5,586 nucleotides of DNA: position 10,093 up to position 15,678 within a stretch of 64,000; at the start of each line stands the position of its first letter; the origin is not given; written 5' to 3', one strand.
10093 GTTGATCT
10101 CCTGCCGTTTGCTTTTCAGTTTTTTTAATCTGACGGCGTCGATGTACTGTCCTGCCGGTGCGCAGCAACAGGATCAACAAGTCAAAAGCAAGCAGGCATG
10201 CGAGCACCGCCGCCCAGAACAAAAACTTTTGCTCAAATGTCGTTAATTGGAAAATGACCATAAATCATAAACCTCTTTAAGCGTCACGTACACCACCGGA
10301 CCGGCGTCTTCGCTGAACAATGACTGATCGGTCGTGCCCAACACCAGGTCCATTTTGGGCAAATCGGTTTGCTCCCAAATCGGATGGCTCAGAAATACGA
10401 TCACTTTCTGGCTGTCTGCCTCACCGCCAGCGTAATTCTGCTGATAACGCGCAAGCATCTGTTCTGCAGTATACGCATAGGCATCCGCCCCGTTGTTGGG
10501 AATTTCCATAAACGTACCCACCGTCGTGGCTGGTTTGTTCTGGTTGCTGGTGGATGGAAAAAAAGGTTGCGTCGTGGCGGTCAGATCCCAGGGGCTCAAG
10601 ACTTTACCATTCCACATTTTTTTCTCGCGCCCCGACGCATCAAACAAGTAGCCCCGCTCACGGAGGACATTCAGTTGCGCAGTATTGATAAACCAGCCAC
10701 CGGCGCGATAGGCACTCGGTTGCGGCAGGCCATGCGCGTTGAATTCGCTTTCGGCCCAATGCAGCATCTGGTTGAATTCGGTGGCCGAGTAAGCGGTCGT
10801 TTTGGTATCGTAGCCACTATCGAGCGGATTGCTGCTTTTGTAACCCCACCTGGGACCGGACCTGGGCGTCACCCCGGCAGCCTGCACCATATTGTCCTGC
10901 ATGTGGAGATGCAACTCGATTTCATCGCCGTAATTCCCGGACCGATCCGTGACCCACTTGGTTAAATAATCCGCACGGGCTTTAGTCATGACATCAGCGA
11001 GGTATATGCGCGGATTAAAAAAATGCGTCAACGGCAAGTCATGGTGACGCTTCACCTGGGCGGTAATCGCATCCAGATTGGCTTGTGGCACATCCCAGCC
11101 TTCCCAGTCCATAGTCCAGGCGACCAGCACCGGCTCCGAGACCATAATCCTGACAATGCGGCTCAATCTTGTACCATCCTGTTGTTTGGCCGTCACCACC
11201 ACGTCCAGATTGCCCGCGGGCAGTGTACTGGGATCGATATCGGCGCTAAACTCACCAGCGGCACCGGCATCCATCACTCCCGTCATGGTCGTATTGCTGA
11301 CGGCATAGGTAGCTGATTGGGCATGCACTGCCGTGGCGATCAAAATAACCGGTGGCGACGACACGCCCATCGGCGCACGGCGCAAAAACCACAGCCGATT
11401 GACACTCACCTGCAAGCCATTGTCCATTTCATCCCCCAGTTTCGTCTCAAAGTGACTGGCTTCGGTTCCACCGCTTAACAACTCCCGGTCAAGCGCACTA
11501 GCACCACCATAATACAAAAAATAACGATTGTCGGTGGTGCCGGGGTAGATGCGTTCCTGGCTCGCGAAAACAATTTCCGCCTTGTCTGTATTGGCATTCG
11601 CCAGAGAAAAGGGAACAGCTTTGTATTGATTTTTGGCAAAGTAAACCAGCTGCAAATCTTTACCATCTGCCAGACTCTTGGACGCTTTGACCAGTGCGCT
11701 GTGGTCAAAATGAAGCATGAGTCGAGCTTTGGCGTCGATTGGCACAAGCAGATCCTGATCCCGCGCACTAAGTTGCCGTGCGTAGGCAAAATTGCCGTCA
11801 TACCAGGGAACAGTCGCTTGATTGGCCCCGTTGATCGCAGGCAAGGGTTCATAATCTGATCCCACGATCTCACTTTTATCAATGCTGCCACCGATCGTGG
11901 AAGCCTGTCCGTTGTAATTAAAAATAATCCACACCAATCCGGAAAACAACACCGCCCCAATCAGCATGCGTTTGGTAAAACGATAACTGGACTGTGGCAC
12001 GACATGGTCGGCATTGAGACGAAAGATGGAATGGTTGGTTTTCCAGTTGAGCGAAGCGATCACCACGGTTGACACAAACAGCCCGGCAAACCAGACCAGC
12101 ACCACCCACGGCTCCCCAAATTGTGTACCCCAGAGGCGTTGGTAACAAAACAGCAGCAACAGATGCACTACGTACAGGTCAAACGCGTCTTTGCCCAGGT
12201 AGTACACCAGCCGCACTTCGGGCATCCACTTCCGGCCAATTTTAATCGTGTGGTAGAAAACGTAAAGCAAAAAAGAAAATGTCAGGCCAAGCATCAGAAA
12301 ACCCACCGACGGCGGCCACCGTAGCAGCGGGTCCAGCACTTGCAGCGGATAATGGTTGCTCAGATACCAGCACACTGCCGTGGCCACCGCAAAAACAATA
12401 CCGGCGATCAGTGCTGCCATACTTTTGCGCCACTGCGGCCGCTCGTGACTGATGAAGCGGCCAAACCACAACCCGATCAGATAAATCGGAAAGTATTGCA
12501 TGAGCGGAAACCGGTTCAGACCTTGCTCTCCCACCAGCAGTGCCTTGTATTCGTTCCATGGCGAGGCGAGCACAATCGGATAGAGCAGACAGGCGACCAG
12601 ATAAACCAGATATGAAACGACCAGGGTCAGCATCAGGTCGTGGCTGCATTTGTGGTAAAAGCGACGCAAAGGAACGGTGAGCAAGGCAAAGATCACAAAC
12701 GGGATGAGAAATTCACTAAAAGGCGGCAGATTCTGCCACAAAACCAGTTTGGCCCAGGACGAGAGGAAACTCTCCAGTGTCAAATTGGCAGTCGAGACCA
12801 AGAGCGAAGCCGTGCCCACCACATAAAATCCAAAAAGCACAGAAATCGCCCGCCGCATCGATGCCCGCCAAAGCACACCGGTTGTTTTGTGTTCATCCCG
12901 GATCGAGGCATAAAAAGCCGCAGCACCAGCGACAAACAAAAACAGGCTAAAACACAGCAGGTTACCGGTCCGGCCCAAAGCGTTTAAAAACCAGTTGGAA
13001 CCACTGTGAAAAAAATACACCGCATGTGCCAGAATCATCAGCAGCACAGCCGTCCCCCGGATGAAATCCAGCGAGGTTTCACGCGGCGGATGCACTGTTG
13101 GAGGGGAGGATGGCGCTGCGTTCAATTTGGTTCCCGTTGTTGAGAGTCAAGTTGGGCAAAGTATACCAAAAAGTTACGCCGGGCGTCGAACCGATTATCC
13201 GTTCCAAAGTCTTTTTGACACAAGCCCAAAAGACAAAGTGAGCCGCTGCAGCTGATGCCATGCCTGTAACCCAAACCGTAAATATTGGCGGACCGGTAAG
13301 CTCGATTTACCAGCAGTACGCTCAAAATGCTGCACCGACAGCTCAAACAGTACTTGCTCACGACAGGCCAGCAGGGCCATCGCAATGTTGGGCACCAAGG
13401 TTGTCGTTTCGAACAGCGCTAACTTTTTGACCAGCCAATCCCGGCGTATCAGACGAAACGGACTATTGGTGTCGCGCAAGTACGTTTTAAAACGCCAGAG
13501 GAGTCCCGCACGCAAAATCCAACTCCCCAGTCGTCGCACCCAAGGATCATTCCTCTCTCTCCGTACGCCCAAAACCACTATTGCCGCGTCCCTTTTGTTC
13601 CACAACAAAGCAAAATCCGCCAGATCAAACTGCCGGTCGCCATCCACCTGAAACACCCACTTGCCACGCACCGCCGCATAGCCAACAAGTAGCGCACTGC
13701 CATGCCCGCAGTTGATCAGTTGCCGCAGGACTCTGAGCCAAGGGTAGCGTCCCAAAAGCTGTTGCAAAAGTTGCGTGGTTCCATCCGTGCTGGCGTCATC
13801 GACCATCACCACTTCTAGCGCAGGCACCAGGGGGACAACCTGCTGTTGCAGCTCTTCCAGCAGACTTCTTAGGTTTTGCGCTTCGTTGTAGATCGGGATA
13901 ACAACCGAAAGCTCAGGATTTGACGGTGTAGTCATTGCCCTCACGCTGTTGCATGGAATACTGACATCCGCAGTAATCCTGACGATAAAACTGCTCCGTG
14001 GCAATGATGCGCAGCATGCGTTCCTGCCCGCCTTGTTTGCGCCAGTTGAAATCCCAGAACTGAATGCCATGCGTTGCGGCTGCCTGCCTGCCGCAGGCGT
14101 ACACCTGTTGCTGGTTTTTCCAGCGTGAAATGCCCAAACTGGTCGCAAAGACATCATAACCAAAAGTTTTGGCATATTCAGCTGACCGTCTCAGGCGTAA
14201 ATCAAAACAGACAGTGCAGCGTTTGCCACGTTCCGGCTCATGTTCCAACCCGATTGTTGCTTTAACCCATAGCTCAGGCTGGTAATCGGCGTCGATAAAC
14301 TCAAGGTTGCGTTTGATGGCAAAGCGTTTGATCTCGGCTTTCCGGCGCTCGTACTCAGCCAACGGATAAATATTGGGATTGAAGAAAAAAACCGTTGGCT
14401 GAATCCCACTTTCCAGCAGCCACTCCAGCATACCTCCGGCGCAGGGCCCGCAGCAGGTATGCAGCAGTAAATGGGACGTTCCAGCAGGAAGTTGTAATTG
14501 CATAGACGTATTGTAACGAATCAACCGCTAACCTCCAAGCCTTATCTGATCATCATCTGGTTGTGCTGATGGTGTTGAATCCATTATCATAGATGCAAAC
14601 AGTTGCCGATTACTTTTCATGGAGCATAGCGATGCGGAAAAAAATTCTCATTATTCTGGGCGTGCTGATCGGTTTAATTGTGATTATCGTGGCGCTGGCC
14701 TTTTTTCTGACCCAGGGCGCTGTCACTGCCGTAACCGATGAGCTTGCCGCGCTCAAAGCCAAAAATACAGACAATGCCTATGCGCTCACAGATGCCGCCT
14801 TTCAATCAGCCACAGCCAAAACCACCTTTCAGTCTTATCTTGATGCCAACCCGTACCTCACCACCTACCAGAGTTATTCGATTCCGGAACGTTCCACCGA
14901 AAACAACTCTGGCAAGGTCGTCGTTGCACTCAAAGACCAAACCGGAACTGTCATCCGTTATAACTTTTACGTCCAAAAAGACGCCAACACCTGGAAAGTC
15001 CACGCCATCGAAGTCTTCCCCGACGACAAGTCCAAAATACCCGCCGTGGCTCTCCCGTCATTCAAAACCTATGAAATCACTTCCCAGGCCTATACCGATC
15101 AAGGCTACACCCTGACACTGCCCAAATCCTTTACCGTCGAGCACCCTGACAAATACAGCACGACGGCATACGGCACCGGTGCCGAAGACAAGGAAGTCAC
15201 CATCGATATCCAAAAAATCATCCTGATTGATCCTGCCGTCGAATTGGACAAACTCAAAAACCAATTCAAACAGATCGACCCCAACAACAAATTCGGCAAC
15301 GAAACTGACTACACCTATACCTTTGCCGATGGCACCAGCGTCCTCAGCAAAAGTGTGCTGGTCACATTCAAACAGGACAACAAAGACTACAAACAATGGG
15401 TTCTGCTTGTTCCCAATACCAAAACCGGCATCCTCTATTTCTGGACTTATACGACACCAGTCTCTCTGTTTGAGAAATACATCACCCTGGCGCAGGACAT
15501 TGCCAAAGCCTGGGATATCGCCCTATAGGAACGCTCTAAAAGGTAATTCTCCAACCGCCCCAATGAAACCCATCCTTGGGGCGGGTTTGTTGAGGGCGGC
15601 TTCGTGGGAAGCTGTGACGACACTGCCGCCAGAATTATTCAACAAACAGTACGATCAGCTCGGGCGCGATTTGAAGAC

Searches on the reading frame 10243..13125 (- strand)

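Call 21: search_protein_families(library=pfam, proteins=[window:10243-13125:-], max_evalue=0.001)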
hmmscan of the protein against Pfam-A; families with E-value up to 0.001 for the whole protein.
window:10243-13125:- (960 aa): 2 families
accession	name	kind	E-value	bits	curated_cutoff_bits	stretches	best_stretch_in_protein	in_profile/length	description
PF01757.29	Acyl_transf_3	-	1.9e-15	57.2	31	1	18-357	3-321/326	Acyltransferase domain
PF07786.18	HGSNAT_cat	-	0.00042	20.3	22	1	15-246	1-209/222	Heparan-alpha-glucosaminide N-acetyltransferase, catalytic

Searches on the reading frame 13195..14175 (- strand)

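Call 21: search_protein_families(library=pfam, proteins=[window:13195-14175:-], max_evalue=0.001)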
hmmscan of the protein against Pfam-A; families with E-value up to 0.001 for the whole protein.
window:13195-14175:- (326 aa): 2 families
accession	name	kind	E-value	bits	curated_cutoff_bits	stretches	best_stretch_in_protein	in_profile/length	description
PF00535.33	Glycos_transf_2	-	9.2e-22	78.2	23.3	1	90-225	1-132/168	Glycosyl transferase family 2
PF13641.12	Glyco_tranf_2_3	-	2.7e-05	24.7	27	1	87-180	1-96/230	Glycosyltransferase like family 2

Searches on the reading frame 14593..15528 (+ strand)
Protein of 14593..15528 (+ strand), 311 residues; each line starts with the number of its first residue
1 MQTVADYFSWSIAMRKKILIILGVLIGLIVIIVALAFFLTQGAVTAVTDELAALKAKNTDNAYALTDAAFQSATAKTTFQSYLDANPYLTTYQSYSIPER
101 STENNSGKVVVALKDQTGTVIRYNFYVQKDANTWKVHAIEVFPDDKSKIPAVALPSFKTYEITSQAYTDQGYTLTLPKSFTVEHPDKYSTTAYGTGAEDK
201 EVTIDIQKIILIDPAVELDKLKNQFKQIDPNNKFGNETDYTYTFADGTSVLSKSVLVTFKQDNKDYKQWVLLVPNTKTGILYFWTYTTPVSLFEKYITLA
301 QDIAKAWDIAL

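Call 75: search_protein_families(library=pfam, proteins=[window:14593-15528:+], max_evalue=0.001)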
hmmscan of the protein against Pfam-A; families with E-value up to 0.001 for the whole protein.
window:14593-15528:+ (311 aa): 2 families
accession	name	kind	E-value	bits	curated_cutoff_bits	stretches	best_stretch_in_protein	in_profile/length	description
PF16156.12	DUF4864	-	3.9e-07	30.8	27.1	1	46-146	11-114/117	Domain of unknown function (DUF4864)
PF18964.5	DUF5704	-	0.00029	21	25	1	65-173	23-127/185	Family of unknown function (DUF5704)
